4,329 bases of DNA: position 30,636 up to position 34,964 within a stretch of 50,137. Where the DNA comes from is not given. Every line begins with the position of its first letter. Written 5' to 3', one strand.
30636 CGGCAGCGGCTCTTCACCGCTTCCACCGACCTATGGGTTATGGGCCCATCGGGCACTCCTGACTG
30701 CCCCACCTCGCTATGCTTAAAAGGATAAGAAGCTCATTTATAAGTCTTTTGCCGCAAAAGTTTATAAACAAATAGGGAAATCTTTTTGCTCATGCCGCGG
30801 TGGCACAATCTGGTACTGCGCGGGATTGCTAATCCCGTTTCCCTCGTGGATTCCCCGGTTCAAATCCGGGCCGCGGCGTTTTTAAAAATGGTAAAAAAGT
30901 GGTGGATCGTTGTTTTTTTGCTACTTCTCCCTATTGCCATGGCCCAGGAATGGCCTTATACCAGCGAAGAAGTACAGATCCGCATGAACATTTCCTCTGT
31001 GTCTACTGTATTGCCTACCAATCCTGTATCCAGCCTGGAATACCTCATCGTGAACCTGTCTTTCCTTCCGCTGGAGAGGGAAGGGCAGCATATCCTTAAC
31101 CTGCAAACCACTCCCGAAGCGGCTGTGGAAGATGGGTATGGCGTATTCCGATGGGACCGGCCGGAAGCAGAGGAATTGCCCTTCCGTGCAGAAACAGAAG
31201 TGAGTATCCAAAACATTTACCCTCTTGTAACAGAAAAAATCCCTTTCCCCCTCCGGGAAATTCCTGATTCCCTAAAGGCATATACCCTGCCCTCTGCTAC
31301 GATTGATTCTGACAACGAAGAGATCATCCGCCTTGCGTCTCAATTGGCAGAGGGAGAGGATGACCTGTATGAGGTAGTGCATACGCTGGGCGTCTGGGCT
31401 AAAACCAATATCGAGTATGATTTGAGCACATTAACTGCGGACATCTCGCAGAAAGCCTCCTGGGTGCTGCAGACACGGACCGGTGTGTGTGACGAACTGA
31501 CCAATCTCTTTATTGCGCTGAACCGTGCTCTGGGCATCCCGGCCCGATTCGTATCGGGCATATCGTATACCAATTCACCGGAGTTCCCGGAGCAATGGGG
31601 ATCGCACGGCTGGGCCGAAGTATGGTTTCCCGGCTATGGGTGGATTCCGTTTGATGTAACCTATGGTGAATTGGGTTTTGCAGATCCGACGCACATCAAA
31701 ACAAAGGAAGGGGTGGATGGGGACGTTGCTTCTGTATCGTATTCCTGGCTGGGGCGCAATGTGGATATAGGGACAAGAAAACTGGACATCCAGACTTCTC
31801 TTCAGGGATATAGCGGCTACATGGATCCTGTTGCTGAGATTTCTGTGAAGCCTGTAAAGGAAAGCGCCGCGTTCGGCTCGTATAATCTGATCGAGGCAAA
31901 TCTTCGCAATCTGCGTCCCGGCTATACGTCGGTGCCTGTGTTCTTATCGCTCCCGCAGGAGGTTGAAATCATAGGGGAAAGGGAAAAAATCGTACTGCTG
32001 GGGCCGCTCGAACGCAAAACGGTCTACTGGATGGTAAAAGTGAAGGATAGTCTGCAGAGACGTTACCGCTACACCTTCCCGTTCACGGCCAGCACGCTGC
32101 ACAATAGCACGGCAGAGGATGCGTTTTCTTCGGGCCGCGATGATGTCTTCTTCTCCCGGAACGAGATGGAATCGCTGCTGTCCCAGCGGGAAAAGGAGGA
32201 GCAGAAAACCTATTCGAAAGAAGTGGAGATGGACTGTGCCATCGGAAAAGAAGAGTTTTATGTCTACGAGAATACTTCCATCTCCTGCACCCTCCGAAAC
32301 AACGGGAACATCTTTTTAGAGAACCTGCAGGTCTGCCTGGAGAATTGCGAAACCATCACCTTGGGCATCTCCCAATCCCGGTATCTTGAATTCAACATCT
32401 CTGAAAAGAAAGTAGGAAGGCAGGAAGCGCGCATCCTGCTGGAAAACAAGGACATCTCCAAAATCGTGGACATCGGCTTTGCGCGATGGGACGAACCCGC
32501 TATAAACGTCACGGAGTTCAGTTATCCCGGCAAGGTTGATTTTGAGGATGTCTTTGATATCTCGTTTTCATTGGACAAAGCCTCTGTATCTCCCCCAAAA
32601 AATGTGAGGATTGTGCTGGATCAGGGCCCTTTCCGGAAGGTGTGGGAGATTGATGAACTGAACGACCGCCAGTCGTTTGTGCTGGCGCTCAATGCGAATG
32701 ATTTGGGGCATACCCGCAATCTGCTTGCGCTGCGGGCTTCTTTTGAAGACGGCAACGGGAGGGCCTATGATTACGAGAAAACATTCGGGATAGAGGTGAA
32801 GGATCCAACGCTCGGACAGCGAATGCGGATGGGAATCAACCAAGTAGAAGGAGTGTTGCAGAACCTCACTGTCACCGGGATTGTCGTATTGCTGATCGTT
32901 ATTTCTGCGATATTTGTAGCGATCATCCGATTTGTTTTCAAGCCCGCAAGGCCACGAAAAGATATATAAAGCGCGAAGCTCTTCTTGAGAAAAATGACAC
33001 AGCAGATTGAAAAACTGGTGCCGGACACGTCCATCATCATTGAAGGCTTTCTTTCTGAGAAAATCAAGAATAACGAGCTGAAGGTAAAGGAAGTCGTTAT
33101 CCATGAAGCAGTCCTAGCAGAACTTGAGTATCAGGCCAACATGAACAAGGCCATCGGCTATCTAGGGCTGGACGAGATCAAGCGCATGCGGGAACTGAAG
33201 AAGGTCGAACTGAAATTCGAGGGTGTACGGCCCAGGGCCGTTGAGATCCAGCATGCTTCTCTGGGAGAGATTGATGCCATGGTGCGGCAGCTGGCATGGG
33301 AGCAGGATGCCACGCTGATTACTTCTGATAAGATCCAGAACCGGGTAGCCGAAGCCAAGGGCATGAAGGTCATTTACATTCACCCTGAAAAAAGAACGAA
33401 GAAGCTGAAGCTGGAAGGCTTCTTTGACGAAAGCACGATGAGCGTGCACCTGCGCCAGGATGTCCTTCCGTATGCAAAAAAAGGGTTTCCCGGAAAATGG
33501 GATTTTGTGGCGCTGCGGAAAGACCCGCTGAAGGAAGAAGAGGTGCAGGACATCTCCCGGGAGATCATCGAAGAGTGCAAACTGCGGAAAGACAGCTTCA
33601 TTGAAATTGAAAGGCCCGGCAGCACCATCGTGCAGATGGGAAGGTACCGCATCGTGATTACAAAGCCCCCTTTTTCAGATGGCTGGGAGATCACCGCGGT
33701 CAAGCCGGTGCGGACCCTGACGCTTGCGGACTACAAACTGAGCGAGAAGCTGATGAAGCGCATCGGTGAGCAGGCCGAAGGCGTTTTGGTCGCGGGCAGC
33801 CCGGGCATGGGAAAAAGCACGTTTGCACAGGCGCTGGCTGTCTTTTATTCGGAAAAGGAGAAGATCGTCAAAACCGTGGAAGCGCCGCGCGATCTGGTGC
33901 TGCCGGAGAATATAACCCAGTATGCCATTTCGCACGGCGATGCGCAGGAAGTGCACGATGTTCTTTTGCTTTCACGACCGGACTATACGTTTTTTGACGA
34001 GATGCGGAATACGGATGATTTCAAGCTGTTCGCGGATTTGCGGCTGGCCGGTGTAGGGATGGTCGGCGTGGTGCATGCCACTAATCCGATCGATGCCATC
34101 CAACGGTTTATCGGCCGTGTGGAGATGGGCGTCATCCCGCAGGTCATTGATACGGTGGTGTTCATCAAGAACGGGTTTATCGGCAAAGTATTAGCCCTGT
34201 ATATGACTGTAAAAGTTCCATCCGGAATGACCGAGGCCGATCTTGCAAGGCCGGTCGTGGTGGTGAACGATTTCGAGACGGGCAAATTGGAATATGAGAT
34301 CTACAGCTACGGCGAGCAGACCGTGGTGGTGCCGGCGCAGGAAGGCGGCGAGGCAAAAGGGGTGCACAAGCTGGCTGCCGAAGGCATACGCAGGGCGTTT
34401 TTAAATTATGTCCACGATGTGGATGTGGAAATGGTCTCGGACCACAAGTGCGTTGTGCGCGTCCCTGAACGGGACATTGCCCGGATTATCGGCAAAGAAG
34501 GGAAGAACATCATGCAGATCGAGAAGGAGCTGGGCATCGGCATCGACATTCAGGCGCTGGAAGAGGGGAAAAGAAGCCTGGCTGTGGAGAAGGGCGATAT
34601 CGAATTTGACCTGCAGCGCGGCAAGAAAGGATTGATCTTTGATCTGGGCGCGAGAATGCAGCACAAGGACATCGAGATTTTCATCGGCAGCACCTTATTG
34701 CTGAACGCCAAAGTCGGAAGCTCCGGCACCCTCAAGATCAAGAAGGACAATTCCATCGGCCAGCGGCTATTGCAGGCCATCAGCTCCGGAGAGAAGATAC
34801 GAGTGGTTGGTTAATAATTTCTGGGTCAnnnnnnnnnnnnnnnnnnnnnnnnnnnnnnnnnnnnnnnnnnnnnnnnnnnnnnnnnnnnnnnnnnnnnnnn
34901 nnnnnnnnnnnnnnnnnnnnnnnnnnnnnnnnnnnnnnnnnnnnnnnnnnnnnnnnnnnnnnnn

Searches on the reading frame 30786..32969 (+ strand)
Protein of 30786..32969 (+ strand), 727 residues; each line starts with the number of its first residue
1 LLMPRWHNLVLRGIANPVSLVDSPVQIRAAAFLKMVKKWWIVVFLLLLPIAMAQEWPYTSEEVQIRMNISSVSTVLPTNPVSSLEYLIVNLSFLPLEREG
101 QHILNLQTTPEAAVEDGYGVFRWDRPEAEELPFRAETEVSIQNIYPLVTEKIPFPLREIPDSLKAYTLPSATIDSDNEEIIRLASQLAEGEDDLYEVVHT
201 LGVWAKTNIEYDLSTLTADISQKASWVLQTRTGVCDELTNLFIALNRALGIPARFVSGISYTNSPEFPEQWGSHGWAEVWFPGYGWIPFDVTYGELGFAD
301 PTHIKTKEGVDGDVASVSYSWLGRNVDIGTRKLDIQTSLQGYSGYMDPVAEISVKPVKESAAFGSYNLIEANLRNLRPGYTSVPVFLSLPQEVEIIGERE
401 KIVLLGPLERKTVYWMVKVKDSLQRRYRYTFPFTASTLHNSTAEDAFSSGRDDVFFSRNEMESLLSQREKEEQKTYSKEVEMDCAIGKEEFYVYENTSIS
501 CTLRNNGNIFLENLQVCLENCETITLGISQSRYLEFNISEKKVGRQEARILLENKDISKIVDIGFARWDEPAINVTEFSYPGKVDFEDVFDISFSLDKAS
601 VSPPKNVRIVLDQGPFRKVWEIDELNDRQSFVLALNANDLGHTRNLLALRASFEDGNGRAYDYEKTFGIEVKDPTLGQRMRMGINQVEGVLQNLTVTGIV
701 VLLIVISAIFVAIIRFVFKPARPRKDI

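Call 44: search_protein_families(library=pfam, proteins=[window:30786-32969:+], max_evalue=0.00001)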
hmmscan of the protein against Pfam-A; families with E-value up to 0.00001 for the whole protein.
window:30786-32969:+ (727 aa): 1 family
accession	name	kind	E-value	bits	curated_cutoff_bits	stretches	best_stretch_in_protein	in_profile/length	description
PF01841.26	Transglut_core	-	7.4e-27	94.2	23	1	182-290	2-107/108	Transglutaminase-like superfamily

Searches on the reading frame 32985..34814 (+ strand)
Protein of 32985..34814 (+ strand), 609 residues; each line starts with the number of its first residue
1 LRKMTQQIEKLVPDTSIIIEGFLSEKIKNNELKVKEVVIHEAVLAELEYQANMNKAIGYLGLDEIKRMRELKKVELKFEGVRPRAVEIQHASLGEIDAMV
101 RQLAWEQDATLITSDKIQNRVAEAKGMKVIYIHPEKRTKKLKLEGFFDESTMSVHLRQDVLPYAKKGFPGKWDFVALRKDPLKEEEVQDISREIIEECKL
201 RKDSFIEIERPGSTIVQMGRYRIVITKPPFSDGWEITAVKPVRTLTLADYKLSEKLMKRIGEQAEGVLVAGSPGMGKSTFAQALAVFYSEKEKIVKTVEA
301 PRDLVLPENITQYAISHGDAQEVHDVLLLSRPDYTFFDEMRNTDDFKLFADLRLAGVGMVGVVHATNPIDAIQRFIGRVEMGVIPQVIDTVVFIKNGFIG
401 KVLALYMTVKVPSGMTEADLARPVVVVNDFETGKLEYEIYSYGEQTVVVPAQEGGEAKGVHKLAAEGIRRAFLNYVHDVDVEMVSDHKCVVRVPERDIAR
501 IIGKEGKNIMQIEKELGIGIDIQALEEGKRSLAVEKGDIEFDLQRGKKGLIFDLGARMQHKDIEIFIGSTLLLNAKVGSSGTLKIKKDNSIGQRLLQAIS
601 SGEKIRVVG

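Call 44: search_protein_families(library=pfam, proteins=[window:32985-34814:+], max_evalue=0.00001)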
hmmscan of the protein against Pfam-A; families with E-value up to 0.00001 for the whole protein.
window:32985-34814:+ (609 aa): 2 families
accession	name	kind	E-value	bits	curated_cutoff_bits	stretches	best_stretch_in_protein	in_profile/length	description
PF01850.27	PIN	-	8.7e-11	42.9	23.6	1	12-123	2-119/120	PIN domain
PF00013.35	KH_1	-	6.4e-06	26.3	21.5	0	490-523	3-36/66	KH domain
